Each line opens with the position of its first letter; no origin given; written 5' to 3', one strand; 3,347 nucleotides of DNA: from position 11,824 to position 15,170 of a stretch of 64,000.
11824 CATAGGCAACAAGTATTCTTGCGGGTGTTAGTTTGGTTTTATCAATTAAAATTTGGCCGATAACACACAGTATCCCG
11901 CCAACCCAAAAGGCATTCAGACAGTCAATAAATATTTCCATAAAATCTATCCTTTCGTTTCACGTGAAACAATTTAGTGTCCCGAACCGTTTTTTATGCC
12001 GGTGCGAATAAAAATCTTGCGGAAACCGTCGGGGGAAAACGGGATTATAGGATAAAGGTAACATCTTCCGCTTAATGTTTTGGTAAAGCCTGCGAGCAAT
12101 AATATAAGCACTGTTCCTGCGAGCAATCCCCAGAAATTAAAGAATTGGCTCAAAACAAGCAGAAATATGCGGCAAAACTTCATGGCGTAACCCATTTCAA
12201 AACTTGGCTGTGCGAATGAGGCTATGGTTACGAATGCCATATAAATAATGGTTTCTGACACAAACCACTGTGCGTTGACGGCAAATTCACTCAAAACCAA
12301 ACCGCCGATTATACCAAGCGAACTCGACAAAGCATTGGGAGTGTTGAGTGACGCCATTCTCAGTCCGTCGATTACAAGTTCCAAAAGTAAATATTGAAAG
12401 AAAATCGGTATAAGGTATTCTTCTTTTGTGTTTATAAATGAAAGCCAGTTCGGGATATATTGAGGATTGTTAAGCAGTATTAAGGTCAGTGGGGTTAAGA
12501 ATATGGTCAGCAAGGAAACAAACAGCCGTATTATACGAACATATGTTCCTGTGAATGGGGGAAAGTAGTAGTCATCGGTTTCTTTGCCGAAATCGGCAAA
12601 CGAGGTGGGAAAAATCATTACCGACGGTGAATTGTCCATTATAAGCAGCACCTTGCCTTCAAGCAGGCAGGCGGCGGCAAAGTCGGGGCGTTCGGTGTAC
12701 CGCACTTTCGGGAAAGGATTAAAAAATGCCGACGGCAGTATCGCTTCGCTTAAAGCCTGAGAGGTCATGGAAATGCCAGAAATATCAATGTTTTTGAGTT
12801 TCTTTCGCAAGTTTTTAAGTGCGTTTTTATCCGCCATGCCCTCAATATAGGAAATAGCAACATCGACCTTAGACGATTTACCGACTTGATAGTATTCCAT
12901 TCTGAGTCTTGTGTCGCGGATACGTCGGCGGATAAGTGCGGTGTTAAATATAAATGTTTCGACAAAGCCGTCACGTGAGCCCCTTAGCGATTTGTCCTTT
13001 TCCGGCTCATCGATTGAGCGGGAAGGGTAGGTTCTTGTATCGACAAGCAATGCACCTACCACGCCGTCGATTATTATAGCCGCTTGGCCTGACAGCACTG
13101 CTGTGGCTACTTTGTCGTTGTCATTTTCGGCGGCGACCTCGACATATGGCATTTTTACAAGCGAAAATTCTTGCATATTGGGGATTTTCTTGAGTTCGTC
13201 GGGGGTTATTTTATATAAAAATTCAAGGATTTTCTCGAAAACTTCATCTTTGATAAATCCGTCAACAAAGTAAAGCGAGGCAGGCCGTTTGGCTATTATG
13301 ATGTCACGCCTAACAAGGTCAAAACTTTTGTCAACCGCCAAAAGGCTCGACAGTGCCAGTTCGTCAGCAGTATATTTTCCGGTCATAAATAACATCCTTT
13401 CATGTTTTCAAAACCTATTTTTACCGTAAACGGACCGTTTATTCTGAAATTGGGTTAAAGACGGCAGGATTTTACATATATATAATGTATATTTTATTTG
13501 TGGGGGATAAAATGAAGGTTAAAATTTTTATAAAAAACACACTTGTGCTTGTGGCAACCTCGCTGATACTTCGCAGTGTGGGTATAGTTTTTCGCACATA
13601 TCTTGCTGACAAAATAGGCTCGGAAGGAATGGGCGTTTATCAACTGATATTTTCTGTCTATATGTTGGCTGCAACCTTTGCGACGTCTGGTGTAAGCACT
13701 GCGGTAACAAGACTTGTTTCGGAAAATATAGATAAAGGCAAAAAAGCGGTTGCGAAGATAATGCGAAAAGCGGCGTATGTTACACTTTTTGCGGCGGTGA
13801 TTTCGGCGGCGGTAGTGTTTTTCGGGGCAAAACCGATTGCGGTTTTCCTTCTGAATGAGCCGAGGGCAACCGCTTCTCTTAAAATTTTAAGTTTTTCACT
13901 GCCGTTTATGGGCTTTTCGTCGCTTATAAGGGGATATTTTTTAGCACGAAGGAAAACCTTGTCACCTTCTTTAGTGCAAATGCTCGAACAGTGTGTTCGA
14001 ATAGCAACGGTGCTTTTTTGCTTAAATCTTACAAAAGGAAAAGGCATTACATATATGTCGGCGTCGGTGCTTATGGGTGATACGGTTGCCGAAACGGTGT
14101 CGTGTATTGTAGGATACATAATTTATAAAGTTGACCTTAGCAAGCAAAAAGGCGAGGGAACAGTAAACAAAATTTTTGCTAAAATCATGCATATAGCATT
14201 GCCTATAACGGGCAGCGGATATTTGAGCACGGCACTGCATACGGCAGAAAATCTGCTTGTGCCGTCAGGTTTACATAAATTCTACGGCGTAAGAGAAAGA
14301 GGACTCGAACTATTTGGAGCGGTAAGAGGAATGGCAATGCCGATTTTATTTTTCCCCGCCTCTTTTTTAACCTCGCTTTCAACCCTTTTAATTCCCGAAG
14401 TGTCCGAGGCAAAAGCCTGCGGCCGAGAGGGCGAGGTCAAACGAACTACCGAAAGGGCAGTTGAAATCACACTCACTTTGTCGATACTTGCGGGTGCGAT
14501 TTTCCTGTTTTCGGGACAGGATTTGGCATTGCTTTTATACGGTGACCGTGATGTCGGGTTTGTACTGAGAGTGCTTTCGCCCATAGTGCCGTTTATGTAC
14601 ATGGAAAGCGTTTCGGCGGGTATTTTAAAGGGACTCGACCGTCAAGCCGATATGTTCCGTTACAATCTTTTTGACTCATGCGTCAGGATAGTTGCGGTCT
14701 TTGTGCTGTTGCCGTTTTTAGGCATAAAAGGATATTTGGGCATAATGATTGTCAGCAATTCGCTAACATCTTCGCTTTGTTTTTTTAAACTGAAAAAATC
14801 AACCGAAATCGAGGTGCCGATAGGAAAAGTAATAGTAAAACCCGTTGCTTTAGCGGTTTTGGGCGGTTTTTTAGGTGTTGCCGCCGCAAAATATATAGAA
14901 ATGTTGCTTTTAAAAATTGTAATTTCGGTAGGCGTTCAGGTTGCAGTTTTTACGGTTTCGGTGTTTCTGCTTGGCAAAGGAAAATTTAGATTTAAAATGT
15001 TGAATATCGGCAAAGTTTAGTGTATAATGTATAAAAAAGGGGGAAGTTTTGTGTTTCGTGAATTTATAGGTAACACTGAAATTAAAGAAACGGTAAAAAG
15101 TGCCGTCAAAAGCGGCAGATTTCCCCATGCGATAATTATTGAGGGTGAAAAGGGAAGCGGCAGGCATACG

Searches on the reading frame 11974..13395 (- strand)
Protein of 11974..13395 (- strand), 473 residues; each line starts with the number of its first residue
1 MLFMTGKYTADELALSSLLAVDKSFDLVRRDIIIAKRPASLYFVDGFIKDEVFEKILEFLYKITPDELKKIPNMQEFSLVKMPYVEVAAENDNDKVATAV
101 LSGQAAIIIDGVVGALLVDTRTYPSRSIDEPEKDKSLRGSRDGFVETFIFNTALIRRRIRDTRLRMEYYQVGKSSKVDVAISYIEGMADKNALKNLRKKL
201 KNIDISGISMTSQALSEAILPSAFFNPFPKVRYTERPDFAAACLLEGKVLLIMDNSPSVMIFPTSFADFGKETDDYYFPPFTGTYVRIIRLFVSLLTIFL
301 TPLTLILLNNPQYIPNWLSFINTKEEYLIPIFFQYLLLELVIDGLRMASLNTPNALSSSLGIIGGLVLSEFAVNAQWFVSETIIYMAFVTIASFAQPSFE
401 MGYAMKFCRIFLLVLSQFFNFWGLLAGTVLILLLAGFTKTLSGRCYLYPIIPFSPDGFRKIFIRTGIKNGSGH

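Call 15: search_protein_families(library=pfam, proteins=[window:11974-13395:-], max_evalue=0.00001)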
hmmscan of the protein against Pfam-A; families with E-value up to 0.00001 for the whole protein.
window:11974-13395:- (473 aa): 1 family
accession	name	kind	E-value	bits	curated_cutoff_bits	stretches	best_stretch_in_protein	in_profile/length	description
PF03323.18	GerA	-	1.6e-141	472.4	27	1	21-468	7-458/466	Bacillus/Clostridium GerA spore germination protein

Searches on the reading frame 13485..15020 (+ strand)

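Call 15: search_protein_families(library=pfam, proteins=[window:13485-15020:+], max_evalue=0.00001)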
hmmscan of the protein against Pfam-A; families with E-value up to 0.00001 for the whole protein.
window:13485-15020:+ (511 aa): 3 families
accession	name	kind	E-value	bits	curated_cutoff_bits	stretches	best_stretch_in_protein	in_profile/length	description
PF01943.22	Polysacc_synt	-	3.9e-25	89.3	28.2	1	16-257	2-230/274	Polysaccharide biosynthesis protein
PF01554.23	MatE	-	1.7e-16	60.8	24.9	2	27-167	6-150/161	MatE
PF03023.19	MurJ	-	2e-09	37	27.4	0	11-222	195-407/451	Lipid II flippase MurJ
